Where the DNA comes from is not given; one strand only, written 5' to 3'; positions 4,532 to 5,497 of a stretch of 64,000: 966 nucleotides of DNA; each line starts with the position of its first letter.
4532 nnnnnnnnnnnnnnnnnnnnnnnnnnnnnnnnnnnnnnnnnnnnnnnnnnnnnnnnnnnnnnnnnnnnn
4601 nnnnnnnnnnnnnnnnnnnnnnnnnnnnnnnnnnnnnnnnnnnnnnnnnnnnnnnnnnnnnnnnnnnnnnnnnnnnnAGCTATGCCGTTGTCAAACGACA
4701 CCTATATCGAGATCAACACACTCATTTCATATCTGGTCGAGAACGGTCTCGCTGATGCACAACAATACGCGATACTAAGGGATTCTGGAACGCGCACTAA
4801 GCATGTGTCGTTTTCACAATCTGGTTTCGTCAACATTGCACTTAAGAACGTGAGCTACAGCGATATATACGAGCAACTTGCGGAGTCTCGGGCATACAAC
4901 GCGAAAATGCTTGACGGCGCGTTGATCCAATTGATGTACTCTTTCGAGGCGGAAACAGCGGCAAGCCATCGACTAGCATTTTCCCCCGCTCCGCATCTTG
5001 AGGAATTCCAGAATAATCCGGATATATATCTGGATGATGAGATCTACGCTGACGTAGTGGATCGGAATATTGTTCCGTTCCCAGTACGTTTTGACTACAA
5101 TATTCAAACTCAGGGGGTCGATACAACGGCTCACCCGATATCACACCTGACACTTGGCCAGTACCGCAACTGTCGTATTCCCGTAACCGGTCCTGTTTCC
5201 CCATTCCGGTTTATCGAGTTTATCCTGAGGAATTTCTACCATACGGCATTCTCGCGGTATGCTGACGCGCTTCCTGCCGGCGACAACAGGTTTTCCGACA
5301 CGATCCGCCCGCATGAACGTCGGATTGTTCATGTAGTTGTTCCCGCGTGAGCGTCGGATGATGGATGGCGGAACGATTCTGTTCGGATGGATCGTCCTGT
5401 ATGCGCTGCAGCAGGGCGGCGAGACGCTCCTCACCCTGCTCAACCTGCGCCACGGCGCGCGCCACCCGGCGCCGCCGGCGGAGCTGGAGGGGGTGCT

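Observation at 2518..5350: Low-GC islet encoding a NERD-like/SF1-helicase fusion protein plus an unknown 222-aa partner, inserted between htrA and the M48 peptidase gene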

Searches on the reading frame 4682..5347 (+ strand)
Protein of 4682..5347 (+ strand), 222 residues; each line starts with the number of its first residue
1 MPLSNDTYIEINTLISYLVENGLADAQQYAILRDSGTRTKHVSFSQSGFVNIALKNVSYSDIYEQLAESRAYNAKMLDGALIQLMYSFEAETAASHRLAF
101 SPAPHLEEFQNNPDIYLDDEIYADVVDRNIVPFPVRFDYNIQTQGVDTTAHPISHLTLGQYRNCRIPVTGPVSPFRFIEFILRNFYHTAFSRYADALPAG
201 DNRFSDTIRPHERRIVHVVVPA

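Call 3: search_protein_families(library=pfam, proteins=[window:4682-5347:+], max_evalue=1)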
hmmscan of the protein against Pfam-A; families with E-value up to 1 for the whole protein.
window:4682-5347:+ (222 aa): 1 family
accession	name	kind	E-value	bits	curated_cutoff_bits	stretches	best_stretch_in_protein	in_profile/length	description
PF10053.14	DUF2290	-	4.9e-47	160.4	25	1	34-218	11-202/204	Uncharacterized conserved protein (DUF2290)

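Call 4: search_protein_families(library=padloc, proteins=[window:4682-5347:+], max_evalue=1)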
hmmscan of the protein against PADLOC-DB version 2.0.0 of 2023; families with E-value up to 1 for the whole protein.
window:4682-5347:+ (222 aa): 2 families
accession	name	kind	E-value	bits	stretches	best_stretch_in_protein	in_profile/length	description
PDLC02999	DUF2290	-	5e-89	295.5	1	4-221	4-221/222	-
PDLC02998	DUF2290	-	2.1e-62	208.2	1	34-219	11-194/195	-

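Call 5: search_protein_families(library=ncbifam, proteins=[window:4682-5347:+], max_evalue=1)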
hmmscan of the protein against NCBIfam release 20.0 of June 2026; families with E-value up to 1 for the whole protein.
window:4682-5347:+ (222 aa): 0 families

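Call 19: find_homologous_proteins(query=window:4682-5347:+, max_evalue=0.001)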
Query window:4682-5347:+ (222 aa): 1510 proteins with E <= 0.001 among 1646 candidates; the best 120 are listed.
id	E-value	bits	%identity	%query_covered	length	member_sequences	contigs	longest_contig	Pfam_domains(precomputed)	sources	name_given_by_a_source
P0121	2.4e-135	467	94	100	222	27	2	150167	PF10053.15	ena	-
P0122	5.3e-115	401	80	98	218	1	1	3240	PF10053.15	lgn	-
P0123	1.8e-104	366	73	100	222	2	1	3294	PF10053.15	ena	-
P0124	3.7e-99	349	69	100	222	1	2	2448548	PF10053.15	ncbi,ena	-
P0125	1.5e-98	347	69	100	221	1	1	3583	PF10053.15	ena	-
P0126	2.9e-87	310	64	100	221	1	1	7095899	PF10053.15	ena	-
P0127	6.3e-85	302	62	100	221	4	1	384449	PF10053.15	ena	-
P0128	2.1e-84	301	63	100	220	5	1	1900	PF10053.15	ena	-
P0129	8.5e-84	299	64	100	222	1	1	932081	PF10053.15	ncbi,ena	-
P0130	2.3e-83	297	63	100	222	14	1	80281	PF10053.15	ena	-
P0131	3.3e-83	297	64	100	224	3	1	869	PF10053.15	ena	-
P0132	5.2e-83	296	63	100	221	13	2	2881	PF10053.15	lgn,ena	-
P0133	1.1e-82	295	61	100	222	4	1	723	PF10053.15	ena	-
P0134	1.3e-82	295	64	95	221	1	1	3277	PF10053.15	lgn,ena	-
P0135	2.9e-82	294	60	100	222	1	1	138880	PF10053.15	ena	-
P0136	2.9e-82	294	61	100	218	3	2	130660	PF10053.15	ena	-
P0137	3.8e-82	293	62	99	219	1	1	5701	PF10053.15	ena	-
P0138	4.9e-82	293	62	100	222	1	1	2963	PF10053.15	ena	-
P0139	5.0e-82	293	61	100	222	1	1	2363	PF10053.15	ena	-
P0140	7.8e-82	292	61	99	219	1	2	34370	PF10053.15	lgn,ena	-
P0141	9.7e-82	292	62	100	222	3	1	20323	PF10053.15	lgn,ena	-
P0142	1.2e-81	292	60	100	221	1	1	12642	PF10053.15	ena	-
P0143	1.2e-81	292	61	100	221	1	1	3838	PF10053.15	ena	-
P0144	1.5e-81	291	57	100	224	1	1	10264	PF10053.15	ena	-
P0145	1.6e-81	291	61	99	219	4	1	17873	PF10053.15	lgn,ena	-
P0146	1.8e-81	291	61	99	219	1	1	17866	PF10053.15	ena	-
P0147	2.7e-81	290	61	99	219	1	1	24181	PF10053.15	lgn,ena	-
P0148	3.6e-81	290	60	100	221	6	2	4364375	PF10053.15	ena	-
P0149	3.8e-81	290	59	100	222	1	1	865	PF10053.15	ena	-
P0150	6.1e-81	289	62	96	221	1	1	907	PF10053.15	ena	-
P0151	7.5e-81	289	61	100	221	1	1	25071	PF10053.15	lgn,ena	-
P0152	8.1e-81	289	60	100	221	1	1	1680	PF10053.15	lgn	-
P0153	1.0e-80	289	63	96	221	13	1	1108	PF10053.15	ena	-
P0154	1.0e-80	289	59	100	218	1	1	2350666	PF10053.15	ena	-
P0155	1.3e-80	288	60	100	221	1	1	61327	PF10053.15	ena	-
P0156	1.4e-80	288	60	100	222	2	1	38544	PF10053.15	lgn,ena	-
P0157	1.5e-80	288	60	100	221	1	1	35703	PF10053.15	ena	-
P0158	1.6e-80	288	62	100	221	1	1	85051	PF10053.15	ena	-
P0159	1.7e-80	288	58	100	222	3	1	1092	PF10053.15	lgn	-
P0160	2.2e-80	287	60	100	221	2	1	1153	PF10053.15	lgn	-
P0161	2.5e-80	287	57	100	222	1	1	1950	PF10053.15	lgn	-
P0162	5.0e-80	286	60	100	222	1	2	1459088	PF10053.15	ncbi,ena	-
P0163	6.7e-80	286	61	100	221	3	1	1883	PF10053.15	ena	-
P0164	6.7e-80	286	57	100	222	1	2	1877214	PF10053.15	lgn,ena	-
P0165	8.3e-80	286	59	100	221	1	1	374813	PF10053.15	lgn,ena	-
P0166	1.2e-79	285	59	100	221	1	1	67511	PF10053.15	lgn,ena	-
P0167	1.4e-79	285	59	100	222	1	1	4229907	PF10053.15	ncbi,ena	-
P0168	1.6e-79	285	56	100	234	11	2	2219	PF10053.15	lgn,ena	-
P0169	2.1e-79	284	59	95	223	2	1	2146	PF10053.15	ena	-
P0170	2.2e-79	284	60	100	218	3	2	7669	PF10053.15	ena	-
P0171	2.5e-79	284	59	100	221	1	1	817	PF10053.15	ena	-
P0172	3.7e-79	283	61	95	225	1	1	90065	PF10053.15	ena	-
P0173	4.5e-79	283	60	100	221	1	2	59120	PF10053.15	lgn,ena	-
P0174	5.0e-79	283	59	100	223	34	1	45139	PF10053.15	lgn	-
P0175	6.6e-79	283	61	95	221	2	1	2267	PF10053.15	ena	-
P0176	7.4e-79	282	59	100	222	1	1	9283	PF10053.15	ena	-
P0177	7.7e-79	282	57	100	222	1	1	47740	PF10053.15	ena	-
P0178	8.5e-79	282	59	100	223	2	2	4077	PF10053.15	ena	-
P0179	9.4e-79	282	60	100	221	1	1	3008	PF10053.15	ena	-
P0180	1.0e-78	282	58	96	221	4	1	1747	PF10053.15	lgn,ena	-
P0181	1.0e-78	282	60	100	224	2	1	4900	PF10053.15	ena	-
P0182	2.0e-78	281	58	100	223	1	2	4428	PF10053.15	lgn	-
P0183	2.4e-78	281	59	100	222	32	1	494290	PF10053.15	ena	-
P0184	3.3e-78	280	58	100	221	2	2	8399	PF10053.15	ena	-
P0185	3.7e-78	280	57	100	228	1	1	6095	PF10053.15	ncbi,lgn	-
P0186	3.9e-78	280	57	100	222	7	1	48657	PF10053.15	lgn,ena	-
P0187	4.7e-78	280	57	100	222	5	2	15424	PF10053.15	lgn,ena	-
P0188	6.2e-78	279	59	100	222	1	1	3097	PF10053.15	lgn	-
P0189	6.9e-78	279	59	100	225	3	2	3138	PF10053.15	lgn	-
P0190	7.7e-78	279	59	100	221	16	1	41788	PF10053.15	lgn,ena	-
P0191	9.2e-78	279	60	100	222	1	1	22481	PF10053.15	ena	-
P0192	9.4e-78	279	58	96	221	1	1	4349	PF10053.15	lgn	-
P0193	1.3e-77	278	57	100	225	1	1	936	PF10053.15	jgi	jgi:hypothetical protein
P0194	1.9e-77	278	57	100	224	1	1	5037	PF10053.15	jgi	jgi:hypothetical protein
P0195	3.2e-77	277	57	100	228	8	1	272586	PF10053.15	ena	-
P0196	4.1e-77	277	59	95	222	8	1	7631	PF10053.15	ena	-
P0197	4.3e-77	277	59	100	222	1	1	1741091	PF10053.15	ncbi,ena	-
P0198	4.4e-77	277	55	100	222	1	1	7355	PF10053.15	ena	-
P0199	4.5e-77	277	58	96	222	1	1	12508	PF10053.15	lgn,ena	-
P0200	5.7e-77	276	57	100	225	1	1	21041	PF10053.15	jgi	jgi:hypothetical protein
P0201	5.8e-77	276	59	100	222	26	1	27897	PF10053.15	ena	-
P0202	7.9e-77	276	58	96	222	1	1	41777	PF10053.15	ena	-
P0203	8.1e-77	276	55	100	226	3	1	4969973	PF10053.15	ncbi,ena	-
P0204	9.1e-77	276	56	100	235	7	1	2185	PF10053.15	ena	-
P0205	9.3e-77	276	59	100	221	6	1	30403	PF10053.15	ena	-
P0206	9.6e-77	276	57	100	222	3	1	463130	PF10053.15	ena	-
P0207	1.1e-76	275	57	96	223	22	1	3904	PF10053.15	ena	-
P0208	1.1e-76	275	57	100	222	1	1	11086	PF10053.15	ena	-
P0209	1.1e-76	275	59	100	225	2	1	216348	PF10053.15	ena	-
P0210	1.1e-76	275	56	100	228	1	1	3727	PF10053.15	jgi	jgi:hypothetical protein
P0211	1.2e-76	275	56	100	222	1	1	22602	PF10053.15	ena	-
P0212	1.2e-76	275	58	95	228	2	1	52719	PF10053.15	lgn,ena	-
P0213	1.3e-76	275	58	100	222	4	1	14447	PF10053.15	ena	-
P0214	1.3e-76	275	57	100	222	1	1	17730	PF10053.15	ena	-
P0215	1.3e-76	275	59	96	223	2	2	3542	PF10053.15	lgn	-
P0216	1.3e-76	275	57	96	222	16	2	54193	PF10053.15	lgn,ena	-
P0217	1.6e-76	275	57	100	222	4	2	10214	PF10053.15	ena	-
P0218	1.7e-76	275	59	100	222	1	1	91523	PF10053.15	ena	-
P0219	1.9e-76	275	58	95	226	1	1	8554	PF10053.15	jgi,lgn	-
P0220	2.0e-76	275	59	100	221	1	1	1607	PF10053.15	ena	-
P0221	2.2e-76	274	56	100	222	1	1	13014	PF10053.15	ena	-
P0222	2.3e-76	274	57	100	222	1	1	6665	PF10053.15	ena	-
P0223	2.6e-76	274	57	96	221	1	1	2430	PF10053.15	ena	-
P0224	2.7e-76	274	57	100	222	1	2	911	PF10053.15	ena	-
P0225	3.0e-76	274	58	100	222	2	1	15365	PF10053.15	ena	-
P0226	3.9e-76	274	56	95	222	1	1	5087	PF10053.15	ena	-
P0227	4.0e-76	274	57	100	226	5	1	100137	PF10053.15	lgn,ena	-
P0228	4.7e-76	273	57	100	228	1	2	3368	PF10053.15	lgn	-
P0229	4.7e-76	273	58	100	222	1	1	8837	PF10053.15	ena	-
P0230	4.9e-76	273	57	100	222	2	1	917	PF10053.15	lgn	-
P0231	5.3e-76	273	57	99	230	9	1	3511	PF10053.15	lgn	-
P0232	5.7e-76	273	59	96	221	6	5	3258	PF10053.15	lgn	-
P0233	5.8e-76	273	57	100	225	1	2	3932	PF10053.15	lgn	-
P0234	6.0e-76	273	57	96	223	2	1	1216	PF10053.15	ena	-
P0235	6.0e-76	273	58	100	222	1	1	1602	PF10053.15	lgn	-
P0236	6.2e-76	273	58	100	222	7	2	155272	PF10053.15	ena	-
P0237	6.6e-76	273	58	96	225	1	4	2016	PF10053.15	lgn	-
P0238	7.3e-76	273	58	100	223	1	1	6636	PF10053.15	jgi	jgi:hypothetical protein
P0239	7.6e-76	273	57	100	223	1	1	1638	PF10053.15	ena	-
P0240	7.8e-76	273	57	95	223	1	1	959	PF10053.15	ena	-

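Call 24: search_solved_structures(query=window:4682-5347:+, max_evalue=10)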
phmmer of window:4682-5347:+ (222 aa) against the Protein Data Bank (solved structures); distinct sequences matched with E-value up to 10: 3.
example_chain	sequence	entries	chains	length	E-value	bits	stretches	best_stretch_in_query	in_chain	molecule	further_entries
9k9w_M2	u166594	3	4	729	0.55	13.3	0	44-141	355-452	Glr2806 protein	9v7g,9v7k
6f45_D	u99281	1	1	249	0.71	12.9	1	57-128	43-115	Receptor recognition protein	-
9evs_Z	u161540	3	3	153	0.82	12.7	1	163-217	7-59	mS34 | Mitochondrial 28S ribosomal protein S34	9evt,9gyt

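Call 28: predict_structure(alignment_id=A1)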
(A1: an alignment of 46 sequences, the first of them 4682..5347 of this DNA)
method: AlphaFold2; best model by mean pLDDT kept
length: 222 residues; sequences in the alignment: 46
mean_pLDDT: 80.1   pTM: 0.83
mean pLDDT of the five models: 80.1, 77.0, 75.3, 71.5, 70.7
residues with pLDDT >= 90: 72; 70-90: 89; 50-70: 59; < 50: 2
segments of 3 or more residues with pLDDT < 50: none
pLDDT, mean of each block of 10 residues (from residue 1): 88 96 92 89 79 66 89 91 93 90 74 62 66 82 58 80 75 91 85 83 67 72 61
secondary structure, 60 per line:
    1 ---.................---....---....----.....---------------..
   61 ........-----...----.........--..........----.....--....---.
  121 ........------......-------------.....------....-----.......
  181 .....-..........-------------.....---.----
elements in order: H4-20 E24-27 E31-34 E39-43 H59-68 E74-76 E81-89 E92-101 H106-110 H113-116 H120-128 E135-140 E154-158 E165-168 H174-185 H187-196 H210-214

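Call 33: fold_search(model_id=the predicted structure, library=pdb)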
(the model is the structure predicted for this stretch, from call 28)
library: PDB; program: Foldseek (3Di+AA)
matches with E <= 10: 588; with E <= 0.001: 0
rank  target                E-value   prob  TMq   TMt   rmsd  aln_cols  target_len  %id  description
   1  2nwi_A                7.9e-02  0.08  0.12  0.15  15.9       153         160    8  Crystal structure of protein AF1396 from Archaeoglobus fulgidus, Pfam DUF98 (released 2006-11-21)
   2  2nwi_F                1.2e-01  0.08  0.12  0.15  16.0       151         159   10  Crystal structure of protein AF1396 from Archaeoglobus fulgidus, Pfam DUF98 (released 2006-11-21)
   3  1g1b_A                1.7e-01  0.04  0.14  0.16  14.4       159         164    8  CHORISMATE LYASE (WILD-TYPE) WITH BOUND PRODUCT (released 2001-04-11)
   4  8f9y                  2.9e-01  0.23  0.19  0.12   8.0        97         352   10  SAL1 from Arabidopsis thaliana (released 2023-01-18)
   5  2nwi_B                2.9e-01  0.04  0.12  0.15  15.1       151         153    8  Crystal structure of protein AF1396 from Archaeoglobus fulgidus, Pfam DUF98 (released 2006-11-21)
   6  2wv0_J                3.0e-01  0.03  0.10  0.10  16.8       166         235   14  Crystal structure of the GntR-HutC family member YvoA from Bacillus subtilis (released 2010-01-12)
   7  4h0a_A                3.7e-01  0.03  0.14  0.11  12.6       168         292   11  Crystal structure of a cysteine-rich secretory protein (SAV1118) from Staphylococcus aureus subsp. aureus Mu50 at 1.90 (released 2012-09-26)
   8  4h0a_B                3.7e-01  0.03  0.14  0.11  12.6       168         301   11  Crystal structure of a cysteine-rich secretory protein (SAV1118) from Staphylococcus aureus subsp. aureus Mu50 at 1.90 (released 2012-09-26)
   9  2p19_A                4.2e-01  0.03  0.11  0.16  17.6       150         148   11  Crystal structure of bacterial regulatory protein of gntR family from Corynebacterium glutamicum (released 2007-05-22)
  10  8wj5                  4.8e-01  0.14  0.15  0.22   6.2        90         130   10  Double-wing domain of E. coli YdcD (released 2024-10-02)
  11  5zon_D                4.8e-01  0.10  0.17  0.16   8.9       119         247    9  Histidinol phosphate phosphatase from Mycobacterium tuberculosis (released 2018-05-23)
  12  5zon_A                5.1e-01  0.06  0.19  0.16  16.5       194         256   10  Histidinol phosphate phosphatase from Mycobacterium tuberculosis (released 2018-05-23)
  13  4wwc_A                5.4e-01  0.02  0.10  0.10  21.5       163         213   11  Crystal structure of full length YvoA in complex with palindromic operator DNA (released 2015-01-14)
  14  4wwc_B                5.8e-01  0.02  0.09  0.09  19.4       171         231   14  Crystal structure of full length YvoA in complex with palindromic operator DNA (released 2015-01-14)
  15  1lqv_B                6.2e-01  0.04  0.09  0.11  14.9        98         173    9  Crystal structure of the Endothelial protein C receptor with phospholipid in the groove in complex with Gla domain of  (released 2002-06-19)
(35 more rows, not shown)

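Call 49: search_protein_representatives(alignment_id=A1)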
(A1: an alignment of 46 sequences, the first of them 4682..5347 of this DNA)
Query: 46 sequences, 222 profile positions. Proteins with E-value up to 0.001 (for the whole library): 1439; up to 1e-10: 742; up to 1e-30: 233. The best 150 are listed.
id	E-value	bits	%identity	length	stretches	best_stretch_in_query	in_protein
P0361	7.0e-111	385.6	-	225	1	1-222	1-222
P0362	3.1e-96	337.6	-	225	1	4-221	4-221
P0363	9.4e-93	326.3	-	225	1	1-221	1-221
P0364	1.7e-88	312.3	-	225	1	1-221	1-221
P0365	4.8e-87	307.6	-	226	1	3-221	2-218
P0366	7.2e-79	280.9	-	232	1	1-221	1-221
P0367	7.4e-79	280.8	-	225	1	1-220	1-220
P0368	2.9e-77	275.6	-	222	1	4-220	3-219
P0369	1.5e-74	266.7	-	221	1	1-221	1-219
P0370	2.2e-74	266.2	-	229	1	1-221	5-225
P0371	8.3e-74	264.3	-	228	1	3-221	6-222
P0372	3.5e-73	262.3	-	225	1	7-222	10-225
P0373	2.4e-72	259.5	-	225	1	1-221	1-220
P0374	9.2e-72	257.6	-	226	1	1-221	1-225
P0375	1.2e-70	253.9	-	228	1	4-222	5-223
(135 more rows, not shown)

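Call 68: search_solved_structures(query=A1, max_evalue=10)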
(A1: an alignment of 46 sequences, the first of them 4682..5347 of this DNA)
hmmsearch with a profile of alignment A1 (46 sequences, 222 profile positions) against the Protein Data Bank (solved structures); distinct sequences matched with E-value up to 10: 1.
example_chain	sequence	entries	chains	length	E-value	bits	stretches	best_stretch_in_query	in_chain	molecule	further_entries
6j52_A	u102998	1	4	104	0.36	13.7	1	84-130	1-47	Caspase recruitment domain-only protein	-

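Call 73: fold_search(model_id=the predicted structure, library=viral)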
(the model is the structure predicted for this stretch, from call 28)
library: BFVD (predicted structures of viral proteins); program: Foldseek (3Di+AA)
matches with E <= 10: 641; with E <= 0.001: 0
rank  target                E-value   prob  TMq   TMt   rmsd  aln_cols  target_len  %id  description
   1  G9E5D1                4.1e-02  0.04  0.09  0.10  18.4       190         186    5  (no name in the UniProt tables at hand)
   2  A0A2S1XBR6            5.0e-02  0.10  0.20  0.23  23.1       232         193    8  ORF8 [Lymantria dispar multicapsid nuclear polyhedrosis virus]
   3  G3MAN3                6.9e-02  0.60  0.26  0.34   9.6       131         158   11  Gp492 [Bacillus phage G]
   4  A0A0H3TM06            9.0e-02  0.02  0.11  0.09  21.6       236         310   10  (no name in the UniProt tables at hand)
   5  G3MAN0                1.6e-01  0.28  0.23  0.33  10.2       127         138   11  Gp489 [Bacillus phage G]
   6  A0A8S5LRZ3            1.6e-01  0.04  0.15  0.14  19.9       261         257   11  Uncharacterized protein [Siphoviridae sp. ctYBm1]
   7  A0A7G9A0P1            1.8e-01  0.33  0.14  0.20   6.5        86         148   10  (no name in the UniProt tables at hand)
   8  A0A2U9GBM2            1.9e-01  0.03  0.15  0.05  22.2       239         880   12  Wsv011 [White spot syndrome virus]
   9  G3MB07                2.1e-01  0.12  0.16  0.30  12.2       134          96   13  Gp627 [Bacillus phage G]
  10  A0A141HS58            2.2e-01  0.15  0.21  0.25  16.2       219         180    6  (no name in the UniProt tables at hand)
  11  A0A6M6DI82            2.2e-01  0.09  0.22  0.20  11.8       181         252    8  (no name in the UniProt tables at hand)
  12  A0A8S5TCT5            2.3e-01  0.15  0.16  0.19  11.8       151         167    7  DUF8033 domain-containing protein [Phage sp. ctesc4]
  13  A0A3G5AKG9            2.5e-01  0.25  0.23  0.15   9.6       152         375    9  Uncharacterized protein [Solumvirus sp.]
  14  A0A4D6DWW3            2.7e-01  0.08  0.15  0.28  14.1       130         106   13  Uncharacterized protein [Edwardsiella phage pEt-SU]
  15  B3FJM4                2.8e-01  0.13  0.17  0.26  11.3       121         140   10  Uncharacterized protein [Pseudomonas phage 201phi2-1]
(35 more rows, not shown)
